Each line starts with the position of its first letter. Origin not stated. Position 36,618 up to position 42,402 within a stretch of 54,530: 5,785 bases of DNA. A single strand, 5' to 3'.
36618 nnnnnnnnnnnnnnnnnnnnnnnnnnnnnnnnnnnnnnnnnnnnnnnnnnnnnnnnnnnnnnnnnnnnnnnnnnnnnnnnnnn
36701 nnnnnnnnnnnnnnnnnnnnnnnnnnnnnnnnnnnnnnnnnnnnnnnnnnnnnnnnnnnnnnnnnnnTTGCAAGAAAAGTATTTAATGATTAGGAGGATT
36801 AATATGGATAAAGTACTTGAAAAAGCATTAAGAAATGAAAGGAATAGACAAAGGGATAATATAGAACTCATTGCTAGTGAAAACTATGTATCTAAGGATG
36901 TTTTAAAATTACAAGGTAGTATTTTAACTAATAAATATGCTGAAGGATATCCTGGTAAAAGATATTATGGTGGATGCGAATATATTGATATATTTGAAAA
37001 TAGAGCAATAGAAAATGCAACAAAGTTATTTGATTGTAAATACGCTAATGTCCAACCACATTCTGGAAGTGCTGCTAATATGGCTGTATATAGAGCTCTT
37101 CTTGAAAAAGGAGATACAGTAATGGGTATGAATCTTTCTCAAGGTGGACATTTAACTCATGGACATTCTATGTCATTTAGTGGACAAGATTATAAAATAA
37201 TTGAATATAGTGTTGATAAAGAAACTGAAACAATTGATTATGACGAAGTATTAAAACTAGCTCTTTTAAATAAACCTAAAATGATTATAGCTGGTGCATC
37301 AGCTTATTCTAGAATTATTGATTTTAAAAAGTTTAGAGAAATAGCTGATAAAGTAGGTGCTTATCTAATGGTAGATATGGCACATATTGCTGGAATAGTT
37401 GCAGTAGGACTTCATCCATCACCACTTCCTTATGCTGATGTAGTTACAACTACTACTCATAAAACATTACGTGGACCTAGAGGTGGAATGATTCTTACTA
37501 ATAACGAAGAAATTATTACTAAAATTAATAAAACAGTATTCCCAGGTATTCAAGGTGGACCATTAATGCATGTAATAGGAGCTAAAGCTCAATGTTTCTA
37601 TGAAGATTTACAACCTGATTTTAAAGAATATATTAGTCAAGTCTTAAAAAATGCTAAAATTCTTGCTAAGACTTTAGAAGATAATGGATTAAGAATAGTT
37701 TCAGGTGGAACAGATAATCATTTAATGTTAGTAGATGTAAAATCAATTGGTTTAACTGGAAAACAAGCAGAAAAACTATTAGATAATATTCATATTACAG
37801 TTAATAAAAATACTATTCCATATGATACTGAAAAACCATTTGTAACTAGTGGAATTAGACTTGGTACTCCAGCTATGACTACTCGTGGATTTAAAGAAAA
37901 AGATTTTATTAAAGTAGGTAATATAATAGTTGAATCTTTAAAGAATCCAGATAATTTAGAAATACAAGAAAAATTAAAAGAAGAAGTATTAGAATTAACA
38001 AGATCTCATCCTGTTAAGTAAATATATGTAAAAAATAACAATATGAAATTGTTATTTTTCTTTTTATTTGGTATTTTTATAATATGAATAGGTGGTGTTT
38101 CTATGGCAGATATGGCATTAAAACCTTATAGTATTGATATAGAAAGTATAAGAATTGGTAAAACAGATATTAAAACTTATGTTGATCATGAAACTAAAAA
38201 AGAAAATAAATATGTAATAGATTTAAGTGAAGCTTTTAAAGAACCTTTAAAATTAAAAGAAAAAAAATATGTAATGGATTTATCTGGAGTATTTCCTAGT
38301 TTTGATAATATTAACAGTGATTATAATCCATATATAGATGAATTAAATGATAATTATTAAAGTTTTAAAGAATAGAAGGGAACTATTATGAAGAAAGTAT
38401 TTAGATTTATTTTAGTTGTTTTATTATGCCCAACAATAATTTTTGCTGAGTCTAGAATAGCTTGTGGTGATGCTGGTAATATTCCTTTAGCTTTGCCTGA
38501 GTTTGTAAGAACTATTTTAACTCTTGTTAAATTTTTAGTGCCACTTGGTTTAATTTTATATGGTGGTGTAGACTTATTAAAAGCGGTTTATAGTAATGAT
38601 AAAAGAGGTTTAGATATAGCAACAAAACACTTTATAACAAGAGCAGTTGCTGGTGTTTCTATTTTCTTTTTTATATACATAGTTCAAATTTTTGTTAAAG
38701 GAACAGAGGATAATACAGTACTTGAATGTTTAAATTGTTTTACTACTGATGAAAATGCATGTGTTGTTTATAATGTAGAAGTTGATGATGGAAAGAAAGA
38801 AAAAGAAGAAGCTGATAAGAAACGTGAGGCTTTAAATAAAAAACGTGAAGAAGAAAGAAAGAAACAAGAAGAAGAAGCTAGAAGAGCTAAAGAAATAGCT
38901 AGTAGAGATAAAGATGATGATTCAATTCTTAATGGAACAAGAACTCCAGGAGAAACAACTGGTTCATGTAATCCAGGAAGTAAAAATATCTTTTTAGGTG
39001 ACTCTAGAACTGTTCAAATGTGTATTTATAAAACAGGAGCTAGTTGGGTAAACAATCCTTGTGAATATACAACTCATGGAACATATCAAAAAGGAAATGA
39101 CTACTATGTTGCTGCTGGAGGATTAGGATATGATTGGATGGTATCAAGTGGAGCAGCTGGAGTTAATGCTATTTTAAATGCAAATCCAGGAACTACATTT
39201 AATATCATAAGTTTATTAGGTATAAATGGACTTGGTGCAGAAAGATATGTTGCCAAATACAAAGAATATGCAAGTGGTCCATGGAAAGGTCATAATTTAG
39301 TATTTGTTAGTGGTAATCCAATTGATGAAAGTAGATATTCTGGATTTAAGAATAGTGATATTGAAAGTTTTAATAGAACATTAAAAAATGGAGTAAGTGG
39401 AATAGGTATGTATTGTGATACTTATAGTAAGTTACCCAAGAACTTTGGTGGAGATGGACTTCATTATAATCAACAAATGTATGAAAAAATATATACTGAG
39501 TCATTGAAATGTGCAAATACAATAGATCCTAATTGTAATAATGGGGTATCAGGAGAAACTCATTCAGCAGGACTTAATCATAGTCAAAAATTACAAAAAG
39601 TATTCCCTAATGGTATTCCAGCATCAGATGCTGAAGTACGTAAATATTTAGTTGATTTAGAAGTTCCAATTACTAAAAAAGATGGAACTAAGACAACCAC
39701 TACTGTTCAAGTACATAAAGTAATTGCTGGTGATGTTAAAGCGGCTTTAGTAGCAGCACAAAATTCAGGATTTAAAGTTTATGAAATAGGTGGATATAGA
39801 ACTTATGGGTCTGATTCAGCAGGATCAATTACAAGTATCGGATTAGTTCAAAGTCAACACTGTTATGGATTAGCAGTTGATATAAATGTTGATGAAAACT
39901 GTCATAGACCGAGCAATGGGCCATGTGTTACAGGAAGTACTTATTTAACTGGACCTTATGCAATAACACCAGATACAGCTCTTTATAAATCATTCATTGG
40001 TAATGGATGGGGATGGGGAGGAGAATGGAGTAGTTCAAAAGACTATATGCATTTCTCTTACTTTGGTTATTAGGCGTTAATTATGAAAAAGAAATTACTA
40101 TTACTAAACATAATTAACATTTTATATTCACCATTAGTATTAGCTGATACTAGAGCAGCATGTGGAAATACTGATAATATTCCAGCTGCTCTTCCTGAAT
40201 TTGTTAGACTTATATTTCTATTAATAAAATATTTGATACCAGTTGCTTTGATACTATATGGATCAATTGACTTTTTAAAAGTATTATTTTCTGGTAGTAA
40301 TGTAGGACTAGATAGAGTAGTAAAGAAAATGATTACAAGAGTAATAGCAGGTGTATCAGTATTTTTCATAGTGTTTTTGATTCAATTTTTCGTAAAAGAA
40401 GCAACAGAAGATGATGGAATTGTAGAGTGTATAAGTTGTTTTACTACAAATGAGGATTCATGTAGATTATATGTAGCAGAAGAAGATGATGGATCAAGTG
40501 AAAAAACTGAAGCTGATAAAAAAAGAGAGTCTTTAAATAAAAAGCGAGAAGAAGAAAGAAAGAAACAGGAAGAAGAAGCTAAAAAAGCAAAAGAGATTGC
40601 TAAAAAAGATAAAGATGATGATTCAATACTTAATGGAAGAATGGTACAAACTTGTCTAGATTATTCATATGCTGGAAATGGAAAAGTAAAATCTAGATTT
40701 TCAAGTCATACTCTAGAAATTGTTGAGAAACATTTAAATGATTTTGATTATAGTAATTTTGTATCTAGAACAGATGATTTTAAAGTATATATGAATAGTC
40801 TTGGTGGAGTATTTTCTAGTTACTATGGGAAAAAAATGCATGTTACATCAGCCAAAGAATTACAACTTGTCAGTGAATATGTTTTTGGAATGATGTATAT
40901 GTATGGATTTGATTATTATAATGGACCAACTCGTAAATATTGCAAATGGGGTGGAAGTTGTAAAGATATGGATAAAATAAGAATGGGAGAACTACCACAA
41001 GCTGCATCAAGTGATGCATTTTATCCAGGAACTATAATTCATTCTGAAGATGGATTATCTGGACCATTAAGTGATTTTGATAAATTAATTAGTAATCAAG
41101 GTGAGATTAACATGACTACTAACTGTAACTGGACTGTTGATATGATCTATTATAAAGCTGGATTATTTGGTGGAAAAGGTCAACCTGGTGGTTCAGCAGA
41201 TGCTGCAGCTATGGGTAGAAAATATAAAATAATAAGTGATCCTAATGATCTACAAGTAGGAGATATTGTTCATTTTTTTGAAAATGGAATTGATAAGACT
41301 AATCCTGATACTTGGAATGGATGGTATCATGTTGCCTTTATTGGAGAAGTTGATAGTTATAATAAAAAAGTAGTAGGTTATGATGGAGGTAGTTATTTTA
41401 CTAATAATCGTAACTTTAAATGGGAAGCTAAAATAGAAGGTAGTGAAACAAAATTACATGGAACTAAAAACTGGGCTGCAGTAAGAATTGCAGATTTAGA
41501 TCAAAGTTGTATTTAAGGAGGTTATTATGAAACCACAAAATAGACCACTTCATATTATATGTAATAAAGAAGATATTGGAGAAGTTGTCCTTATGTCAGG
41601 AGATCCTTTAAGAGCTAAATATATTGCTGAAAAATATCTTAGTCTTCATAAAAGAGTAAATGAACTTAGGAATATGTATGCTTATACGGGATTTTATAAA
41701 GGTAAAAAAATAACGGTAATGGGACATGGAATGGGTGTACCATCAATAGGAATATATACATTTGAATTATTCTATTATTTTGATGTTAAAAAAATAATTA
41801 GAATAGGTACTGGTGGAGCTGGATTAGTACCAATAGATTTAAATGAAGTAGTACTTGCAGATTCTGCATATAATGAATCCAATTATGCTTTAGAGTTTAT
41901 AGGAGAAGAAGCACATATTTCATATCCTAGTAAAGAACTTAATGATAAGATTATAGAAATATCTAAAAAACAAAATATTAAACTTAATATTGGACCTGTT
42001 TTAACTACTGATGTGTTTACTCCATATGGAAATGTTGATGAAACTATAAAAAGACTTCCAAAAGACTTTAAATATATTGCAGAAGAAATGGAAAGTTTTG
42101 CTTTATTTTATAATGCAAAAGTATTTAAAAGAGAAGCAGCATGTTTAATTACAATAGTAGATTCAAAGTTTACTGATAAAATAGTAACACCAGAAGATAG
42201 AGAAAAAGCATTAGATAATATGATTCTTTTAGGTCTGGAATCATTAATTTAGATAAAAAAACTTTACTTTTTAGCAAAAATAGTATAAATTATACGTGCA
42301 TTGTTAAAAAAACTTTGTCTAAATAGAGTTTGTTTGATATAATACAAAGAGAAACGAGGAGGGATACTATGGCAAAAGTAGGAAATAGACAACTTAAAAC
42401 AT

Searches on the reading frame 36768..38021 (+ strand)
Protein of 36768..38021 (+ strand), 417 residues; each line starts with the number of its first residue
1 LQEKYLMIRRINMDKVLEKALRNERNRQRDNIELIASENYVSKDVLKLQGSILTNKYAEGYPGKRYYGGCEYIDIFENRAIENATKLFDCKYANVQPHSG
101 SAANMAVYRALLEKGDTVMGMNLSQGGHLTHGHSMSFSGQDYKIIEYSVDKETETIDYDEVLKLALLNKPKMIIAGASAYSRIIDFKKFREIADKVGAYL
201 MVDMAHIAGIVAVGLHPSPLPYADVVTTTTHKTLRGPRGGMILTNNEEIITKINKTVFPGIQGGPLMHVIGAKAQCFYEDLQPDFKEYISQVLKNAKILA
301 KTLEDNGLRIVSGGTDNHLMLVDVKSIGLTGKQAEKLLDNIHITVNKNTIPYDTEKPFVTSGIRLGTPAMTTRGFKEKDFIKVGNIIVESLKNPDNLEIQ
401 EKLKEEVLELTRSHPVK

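Call 8: search_protein_families(library=pfam, proteins=[window:36768-38021:+], max_evalue=0.001)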
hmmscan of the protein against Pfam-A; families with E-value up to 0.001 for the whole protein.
window:36768-38021:+ (417 aa): 5 families
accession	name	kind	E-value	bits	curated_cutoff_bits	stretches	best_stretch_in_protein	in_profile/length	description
PF00464.25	SHMT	-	7e-171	568.6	27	1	13-387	4-399/399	Serine hydroxymethyltransferase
PF00155.27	Aminotran_1_2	-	6.3e-09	35.9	19.7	1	74-372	45-351/361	Aminotransferase class I and II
PF01212.27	Beta_elim_lyase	-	4.3e-06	26.7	27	1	79-345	36-272/288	Beta-eliminating lyase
PF01041.23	DegT_DnrJ_EryC1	-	7e-06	25.9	19.8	1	99-262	47-204/360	DegT/DnrJ/EryC1/StrS aminotransferase family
PF01053.26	Cys_Met_Meta_PP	-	4.8e-05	22.5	27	1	96-255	72-224/381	Cys/Met metabolism PLP-dependent enzyme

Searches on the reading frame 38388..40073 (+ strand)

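Call 25: search_protein_families(library=pfam, proteins=[window:38388-40073:+], max_evalue=0.0001)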
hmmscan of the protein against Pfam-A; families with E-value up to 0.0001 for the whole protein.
window:38388-40073:+ (561 aa): 1 family
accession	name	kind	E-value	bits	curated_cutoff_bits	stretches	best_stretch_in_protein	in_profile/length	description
PF13539.11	Peptidase_M15_4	-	2.3e-15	57.3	25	1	488-558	6-70/70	D-alanyl-D-alanine carboxypeptidase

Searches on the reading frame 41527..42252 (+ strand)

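Call 25: search_protein_families(library=pfam, proteins=[window:41527-42252:+], max_evalue=0.0001)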
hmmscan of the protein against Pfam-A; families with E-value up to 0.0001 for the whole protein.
window:41527-42252:+ (241 aa): 1 family
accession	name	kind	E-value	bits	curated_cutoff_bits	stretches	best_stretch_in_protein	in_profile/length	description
PF01048.26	PNP_UDP_1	-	8.4e-24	84.7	25.1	1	20-216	2-202/233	Phosphorylase superfamily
